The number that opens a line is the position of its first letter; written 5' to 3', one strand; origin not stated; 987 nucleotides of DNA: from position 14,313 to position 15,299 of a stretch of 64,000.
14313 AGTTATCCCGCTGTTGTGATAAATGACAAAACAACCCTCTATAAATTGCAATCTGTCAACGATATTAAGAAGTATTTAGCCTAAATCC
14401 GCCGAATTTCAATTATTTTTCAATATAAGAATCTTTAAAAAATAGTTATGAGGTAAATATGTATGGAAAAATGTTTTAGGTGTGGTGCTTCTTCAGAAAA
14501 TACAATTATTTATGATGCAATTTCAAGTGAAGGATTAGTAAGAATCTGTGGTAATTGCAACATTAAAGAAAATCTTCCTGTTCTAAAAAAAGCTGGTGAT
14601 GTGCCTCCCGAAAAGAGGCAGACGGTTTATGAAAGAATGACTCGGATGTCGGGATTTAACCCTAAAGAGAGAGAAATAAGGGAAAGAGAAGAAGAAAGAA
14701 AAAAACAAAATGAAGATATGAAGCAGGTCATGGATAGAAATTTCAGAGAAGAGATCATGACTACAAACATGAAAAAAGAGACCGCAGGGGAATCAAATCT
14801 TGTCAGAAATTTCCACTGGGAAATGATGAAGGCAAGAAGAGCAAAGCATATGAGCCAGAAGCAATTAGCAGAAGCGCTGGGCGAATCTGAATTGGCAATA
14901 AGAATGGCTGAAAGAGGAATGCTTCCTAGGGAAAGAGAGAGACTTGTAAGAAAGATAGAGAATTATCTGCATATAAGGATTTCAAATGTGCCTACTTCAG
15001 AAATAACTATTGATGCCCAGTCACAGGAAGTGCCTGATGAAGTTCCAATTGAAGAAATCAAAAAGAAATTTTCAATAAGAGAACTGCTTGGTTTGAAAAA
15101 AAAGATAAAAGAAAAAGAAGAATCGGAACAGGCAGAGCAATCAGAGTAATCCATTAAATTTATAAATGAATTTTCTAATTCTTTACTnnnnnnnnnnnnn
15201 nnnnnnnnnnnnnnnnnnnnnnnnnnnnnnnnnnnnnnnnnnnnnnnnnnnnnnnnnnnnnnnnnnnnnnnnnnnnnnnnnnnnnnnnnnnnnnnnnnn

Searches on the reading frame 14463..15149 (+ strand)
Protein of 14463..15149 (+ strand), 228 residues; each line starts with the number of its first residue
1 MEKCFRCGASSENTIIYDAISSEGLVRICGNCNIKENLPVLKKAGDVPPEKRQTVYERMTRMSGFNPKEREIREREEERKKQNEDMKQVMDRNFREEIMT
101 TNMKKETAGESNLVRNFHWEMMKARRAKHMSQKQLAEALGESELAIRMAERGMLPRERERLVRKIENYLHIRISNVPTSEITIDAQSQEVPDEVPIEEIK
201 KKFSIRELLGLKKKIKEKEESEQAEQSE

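Call 96: search_protein_families(library=pfam, proteins=[window:14463-15149:+], max_evalue=0.01)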
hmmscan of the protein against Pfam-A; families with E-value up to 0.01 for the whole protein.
window:14463-15149:+ (228 aa): 1 family
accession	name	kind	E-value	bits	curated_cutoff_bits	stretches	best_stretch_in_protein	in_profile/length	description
PF01381.28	HTH_3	-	4.6e-05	23.8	23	1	122-169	2-48/55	Helix-turn-helix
